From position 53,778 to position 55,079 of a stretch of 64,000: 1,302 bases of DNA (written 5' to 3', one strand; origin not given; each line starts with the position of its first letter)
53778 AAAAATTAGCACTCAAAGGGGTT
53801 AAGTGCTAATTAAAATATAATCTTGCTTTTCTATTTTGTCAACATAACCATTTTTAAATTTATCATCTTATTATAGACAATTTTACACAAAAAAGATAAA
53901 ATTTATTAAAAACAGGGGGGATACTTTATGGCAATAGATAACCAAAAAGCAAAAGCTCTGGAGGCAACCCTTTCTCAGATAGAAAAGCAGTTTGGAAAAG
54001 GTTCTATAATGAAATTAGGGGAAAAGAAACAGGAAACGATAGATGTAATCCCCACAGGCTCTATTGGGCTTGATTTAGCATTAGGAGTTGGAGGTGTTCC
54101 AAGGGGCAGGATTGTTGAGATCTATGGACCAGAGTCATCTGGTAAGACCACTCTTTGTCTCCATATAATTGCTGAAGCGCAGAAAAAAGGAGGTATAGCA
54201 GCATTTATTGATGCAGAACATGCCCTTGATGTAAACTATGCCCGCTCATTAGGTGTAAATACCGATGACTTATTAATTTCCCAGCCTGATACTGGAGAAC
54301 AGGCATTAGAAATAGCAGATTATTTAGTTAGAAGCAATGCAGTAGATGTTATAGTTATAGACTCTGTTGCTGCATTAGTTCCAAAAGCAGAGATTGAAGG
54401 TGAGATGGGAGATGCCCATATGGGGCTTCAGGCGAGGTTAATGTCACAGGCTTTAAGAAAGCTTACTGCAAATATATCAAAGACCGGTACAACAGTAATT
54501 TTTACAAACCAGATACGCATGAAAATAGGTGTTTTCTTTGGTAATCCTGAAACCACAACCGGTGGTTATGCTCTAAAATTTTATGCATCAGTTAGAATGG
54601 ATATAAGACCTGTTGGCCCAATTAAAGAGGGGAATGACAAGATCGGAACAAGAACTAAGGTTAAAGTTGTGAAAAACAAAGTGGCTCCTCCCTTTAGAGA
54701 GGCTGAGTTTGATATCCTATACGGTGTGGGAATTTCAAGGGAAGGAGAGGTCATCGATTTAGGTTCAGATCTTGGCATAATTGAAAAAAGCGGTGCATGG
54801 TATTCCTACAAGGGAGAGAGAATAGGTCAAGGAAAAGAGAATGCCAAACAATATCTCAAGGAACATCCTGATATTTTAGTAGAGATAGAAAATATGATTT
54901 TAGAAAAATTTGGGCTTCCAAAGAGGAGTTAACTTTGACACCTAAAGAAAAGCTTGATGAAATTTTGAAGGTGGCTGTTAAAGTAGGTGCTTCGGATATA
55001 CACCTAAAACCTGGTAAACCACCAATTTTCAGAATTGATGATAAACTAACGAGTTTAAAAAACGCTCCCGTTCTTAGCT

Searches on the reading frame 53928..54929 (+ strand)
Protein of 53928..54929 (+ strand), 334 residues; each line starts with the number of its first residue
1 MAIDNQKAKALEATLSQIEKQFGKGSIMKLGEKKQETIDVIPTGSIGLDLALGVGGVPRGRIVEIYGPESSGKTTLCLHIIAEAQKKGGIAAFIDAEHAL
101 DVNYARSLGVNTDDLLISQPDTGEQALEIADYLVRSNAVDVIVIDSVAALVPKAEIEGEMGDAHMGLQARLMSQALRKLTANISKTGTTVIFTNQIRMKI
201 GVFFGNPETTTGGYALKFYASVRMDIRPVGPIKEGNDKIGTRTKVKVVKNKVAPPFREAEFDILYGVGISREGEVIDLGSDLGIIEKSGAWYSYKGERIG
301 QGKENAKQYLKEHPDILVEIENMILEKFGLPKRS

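Call 49: find_homologous_proteins(query=window:53928-54929:+, max_evalue=1e-80)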
Query window:53928-54929:+ (334 aa): 8000 proteins with E <= 1e-80 among 8000 candidates; the best 120 are listed.
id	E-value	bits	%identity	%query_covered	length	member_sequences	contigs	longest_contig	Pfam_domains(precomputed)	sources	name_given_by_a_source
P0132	3.1e-213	725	100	100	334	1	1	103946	PF06745.20,PF08423.18,PF00154.28,PF21096.3,PF01637.25,PF27531.1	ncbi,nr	ncbi:MAG: recombinase RecA [Proteobacteria bacterium]|nr:recombinase RecA [Pseudomonadota bacterium]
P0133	1.2e-208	710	96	100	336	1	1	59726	PF06745.20,PF08423.18,PF00154.28,PF21096.3,PF01637.25,PF27531.1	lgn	-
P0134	2.3e-208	709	96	100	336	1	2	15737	PF06745.20,PF08423.18,PF00154.28,PF21096.3,PF01637.25,PF27531.1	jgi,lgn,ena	-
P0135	7.2e-208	707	96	100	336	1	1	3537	PF06745.20,PF08423.18,PF00154.28,PF21096.3,PF01637.25,PF27531.1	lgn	-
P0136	9.9e-208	707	96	100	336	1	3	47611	PF06745.20,PF08423.18,PF00154.28,PF21096.3,PF01637.25,PF27531.1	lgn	-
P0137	6.6e-207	704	96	100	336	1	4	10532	PF06745.20,PF08423.18,PF00154.28,PF21096.3,PF01637.25,PF27531.1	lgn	-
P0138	1.0e-206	703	96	100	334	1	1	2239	PF06745.20,PF08423.18,PF00154.28,PF21096.3,PF01637.25,PF27531.1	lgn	-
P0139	1.4e-206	703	96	100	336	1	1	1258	PF06745.20,PF08423.18,PF00154.28,PF21096.3,PF01637.25,PF27531.1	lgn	-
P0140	4.3e-206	701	96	100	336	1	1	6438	PF06745.20,PF08423.18,PF00154.28,PF21096.3,PF01637.25,PF27531.1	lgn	-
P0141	3.2e-205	699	95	100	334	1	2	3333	PF06745.20,PF08423.18,PF00154.28,PF21096.3,PF01637.25,PF27531.1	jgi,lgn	jgi:recombination protein RecA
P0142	5.8e-204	694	95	100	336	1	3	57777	PF06745.20,PF08423.18,PF00154.28,PF21096.3,PF01637.25,PF27531.1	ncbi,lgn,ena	-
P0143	2.1e-194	663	90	99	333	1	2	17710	PF06745.20,PF13479.13,PF08423.18,PF00154.28,PF21096.3,PF01637.25,PF27531.1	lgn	-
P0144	6.7e-193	658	90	99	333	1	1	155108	PF06745.20,PF08423.18,PF00154.28,PF21096.3,PF01637.25,PF27531.1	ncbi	-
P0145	1.0e-192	657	90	99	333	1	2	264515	PF06745.20,PF08423.18,PF00154.28,PF21096.3,PF01637.25,PF27531.1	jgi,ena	-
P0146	3.5e-192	656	89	99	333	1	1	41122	PF06745.20,PF08423.18,PF00154.28,PF21096.3,PF01637.25,PF27531.1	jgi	jgi:recombination protein RecA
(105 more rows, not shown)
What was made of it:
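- The window appears to come from a MAG: its RecA is 100% identical to an NCBI 'MAG: Proteobacteria bacterium' protein (call 49).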

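Call 50: find_encoding_contigs(protein=P0132, flank=10000, max_places=2)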
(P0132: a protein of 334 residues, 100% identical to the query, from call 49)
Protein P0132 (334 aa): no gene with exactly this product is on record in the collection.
